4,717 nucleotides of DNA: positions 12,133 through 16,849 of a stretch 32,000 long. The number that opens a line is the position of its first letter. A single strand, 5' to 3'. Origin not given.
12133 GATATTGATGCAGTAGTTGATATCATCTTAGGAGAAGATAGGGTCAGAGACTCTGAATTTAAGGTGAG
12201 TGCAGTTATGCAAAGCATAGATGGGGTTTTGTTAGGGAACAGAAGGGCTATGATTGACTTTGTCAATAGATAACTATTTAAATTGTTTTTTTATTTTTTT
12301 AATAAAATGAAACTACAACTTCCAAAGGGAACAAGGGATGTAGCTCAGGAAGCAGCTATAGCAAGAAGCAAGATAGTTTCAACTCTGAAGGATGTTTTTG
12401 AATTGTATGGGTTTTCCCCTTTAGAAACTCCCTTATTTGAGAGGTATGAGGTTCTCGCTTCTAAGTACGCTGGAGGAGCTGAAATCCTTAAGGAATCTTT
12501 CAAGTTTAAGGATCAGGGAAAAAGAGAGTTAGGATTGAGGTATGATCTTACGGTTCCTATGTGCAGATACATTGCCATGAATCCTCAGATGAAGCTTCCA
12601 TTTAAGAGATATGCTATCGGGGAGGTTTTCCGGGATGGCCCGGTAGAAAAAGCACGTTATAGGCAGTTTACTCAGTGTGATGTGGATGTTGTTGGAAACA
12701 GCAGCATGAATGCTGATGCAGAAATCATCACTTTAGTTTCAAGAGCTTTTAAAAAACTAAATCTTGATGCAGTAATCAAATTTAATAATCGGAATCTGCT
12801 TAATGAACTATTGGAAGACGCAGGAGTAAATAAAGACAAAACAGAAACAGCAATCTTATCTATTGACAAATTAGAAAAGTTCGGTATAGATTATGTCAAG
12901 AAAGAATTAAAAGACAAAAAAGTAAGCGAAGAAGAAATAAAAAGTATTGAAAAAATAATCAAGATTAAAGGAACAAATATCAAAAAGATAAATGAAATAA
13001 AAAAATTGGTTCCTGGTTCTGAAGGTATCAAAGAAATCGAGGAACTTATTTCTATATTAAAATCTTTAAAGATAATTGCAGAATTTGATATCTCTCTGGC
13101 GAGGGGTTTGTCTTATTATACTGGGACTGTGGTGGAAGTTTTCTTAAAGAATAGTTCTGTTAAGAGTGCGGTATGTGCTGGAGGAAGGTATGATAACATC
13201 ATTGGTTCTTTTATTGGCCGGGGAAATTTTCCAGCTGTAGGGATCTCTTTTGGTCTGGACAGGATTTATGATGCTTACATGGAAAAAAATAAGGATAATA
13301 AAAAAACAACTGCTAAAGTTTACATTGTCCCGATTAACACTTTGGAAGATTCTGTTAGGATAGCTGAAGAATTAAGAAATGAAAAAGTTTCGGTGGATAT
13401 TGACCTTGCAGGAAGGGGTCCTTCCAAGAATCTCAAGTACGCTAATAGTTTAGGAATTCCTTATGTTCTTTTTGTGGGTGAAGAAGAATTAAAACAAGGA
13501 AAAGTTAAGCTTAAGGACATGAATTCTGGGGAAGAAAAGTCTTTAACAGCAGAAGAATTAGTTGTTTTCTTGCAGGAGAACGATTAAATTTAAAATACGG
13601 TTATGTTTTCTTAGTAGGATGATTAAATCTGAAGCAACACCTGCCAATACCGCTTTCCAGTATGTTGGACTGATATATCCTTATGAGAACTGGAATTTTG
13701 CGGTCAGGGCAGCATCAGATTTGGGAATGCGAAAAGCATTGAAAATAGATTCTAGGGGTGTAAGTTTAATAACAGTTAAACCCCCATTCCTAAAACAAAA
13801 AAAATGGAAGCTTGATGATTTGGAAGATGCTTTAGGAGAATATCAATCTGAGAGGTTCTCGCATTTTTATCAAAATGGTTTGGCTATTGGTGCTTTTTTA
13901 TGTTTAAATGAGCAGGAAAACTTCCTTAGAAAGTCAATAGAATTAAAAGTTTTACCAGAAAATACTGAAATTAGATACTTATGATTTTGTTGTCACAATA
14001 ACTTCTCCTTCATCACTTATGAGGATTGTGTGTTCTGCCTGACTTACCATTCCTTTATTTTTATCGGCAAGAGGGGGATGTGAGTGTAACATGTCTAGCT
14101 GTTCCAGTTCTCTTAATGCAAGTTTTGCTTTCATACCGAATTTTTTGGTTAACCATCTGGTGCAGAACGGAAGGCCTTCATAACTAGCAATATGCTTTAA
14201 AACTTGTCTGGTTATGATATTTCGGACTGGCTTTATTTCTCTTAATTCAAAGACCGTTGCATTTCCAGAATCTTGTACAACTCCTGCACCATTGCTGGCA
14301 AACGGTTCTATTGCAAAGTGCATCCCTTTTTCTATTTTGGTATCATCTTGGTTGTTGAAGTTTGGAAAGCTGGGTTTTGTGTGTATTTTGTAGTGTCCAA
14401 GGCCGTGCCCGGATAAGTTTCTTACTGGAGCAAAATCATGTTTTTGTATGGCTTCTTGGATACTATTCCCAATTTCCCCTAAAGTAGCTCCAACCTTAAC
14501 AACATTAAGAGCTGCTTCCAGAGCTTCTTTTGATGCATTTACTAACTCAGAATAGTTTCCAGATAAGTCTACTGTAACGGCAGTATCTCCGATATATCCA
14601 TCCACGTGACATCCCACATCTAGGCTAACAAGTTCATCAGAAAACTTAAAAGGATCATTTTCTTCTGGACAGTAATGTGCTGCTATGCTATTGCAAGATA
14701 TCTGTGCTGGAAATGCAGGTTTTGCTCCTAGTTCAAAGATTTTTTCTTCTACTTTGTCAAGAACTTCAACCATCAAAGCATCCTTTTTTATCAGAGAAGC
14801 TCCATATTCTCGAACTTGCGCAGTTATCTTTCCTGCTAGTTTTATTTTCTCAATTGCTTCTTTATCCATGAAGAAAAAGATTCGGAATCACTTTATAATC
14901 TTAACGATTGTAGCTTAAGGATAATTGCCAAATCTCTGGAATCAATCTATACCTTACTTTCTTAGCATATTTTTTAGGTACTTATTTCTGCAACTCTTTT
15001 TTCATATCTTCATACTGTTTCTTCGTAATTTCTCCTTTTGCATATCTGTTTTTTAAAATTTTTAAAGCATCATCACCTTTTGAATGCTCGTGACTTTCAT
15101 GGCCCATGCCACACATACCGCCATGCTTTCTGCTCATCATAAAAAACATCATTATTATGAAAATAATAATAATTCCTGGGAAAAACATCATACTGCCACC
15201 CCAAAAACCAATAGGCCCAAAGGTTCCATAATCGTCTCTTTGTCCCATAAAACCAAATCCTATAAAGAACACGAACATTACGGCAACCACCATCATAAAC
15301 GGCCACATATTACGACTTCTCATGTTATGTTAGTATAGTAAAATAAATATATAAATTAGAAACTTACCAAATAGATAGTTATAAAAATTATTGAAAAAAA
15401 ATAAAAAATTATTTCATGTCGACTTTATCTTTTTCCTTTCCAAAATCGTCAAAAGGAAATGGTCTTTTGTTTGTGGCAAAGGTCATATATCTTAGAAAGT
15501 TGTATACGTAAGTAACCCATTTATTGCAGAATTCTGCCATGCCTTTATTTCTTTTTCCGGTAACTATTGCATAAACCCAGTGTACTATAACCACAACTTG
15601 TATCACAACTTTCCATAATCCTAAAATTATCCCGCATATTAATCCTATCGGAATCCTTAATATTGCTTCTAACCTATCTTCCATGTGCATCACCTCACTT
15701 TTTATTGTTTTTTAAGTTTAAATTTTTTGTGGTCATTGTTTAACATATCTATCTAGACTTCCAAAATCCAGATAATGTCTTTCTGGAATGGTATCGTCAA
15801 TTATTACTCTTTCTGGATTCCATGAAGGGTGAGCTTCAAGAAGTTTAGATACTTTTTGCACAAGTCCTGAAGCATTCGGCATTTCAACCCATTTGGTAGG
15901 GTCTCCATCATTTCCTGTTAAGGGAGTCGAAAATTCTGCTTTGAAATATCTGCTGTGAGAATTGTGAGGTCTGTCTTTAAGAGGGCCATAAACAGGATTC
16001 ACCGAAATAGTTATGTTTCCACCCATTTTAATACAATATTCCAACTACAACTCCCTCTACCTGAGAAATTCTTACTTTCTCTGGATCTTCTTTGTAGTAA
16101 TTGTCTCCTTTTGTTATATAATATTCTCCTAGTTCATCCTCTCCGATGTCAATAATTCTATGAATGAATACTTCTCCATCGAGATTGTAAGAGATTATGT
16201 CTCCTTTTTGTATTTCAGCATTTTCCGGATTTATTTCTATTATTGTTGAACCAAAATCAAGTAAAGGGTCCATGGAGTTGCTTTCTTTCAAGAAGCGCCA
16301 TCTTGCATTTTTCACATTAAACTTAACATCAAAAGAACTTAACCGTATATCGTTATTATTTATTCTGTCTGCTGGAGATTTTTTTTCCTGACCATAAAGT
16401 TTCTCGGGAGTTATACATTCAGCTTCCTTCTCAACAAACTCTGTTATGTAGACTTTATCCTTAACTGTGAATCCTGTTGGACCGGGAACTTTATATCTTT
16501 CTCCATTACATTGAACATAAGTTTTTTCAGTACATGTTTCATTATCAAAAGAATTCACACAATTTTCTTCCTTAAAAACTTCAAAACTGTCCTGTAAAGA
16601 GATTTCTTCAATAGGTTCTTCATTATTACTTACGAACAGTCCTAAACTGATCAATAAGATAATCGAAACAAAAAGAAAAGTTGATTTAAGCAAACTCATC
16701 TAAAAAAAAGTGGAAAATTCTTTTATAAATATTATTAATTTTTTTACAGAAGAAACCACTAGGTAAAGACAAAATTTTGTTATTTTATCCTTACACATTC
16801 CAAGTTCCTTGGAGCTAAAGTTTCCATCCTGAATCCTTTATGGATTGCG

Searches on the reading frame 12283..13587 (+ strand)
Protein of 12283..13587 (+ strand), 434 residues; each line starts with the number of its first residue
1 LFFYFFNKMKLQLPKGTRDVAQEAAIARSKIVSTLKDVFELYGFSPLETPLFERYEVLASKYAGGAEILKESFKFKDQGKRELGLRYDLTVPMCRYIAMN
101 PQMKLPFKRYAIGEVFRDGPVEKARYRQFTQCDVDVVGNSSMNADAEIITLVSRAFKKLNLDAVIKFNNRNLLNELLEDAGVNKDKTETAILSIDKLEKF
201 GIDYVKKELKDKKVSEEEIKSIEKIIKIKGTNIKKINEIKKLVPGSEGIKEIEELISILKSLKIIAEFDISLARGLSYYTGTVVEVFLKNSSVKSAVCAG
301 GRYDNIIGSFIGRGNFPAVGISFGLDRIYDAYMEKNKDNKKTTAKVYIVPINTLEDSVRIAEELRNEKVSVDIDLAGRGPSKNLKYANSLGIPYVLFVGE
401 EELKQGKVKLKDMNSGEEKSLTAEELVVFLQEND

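Call 9: search_protein_families(library=pfam, proteins=[window:12283-13587:+])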
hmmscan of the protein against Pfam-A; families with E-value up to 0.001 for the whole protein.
window:12283-13587:+ (434 aa): 5 families
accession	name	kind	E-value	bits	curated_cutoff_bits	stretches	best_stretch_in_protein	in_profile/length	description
PF13393.11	tRNA-synt_His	-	1.6e-50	172.5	25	1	16-328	1-308/308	Histidyl-tRNA synthetase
PF03129.25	HGTP_anticodon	-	1.3e-18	67.4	21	1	345-433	1-94/94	Anticodon binding domain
PF00587.30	tRNA-synt_2b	-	5.5e-08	33.5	29.3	1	73-216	1-110/179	tRNA synthetase class II core domain (G, H, P, S and T)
PF01409.25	tRNA-synt_2d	-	4.6e-07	30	19.8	1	27-146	18-143/246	tRNA synthetases class II core domain (F)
PF00152.25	tRNA-synt_2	-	1.2e-05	25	25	1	18-159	15-144/308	tRNA synthetases class II (D, K and N)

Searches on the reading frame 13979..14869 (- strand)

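Call 10: search_protein_families(library=pfam, proteins=[window:13979-14869:-])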
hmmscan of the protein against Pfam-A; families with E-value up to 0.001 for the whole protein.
window:13979-14869:- (296 aa): 1 family
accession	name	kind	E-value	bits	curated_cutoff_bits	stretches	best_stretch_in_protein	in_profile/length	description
PF00557.29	Peptidase_M24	-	2e-33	116.4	23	1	7-196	1-188/208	Metallopeptidase family M24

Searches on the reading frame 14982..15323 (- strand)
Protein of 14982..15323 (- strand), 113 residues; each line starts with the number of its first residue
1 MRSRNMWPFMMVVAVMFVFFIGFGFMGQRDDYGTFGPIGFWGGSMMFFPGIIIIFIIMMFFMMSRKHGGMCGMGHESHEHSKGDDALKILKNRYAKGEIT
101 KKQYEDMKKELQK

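Call 34: search_protein_families(library=pfam, proteins=[window:14982-15323:-], max_evalue=0.01)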
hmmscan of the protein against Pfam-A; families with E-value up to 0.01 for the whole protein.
window:14982-15323:- (113 aa): 1 family
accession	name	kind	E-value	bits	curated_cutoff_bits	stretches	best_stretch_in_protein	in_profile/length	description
PF09851.14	SHOCT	-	4.6e-08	33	27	1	85-111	1-27/28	Short C-terminal domain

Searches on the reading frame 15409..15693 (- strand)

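Call 34: search_protein_families(library=pfam, proteins=[window:15409-15693:-], max_evalue=0.01)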
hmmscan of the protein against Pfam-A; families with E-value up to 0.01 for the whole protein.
window:15409-15693:- (94 aa): 1 family
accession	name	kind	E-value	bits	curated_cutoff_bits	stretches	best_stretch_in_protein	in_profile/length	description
PF14333.11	DUF4389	-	6.1e-19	68.2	25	1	8-81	2-75/76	Domain of unknown function (DUF4389)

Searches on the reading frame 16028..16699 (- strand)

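Call 34: search_protein_families(library=pfam, proteins=[window:16028-16699:-], max_evalue=0.01)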
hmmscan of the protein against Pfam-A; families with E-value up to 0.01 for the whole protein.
window:16028-16699:- (223 aa): 1 family
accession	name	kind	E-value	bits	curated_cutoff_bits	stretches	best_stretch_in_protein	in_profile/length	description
PF00717.28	Peptidase_S24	-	0.0041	17.3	23.3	1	140-184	42-84/116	Peptidase S24-like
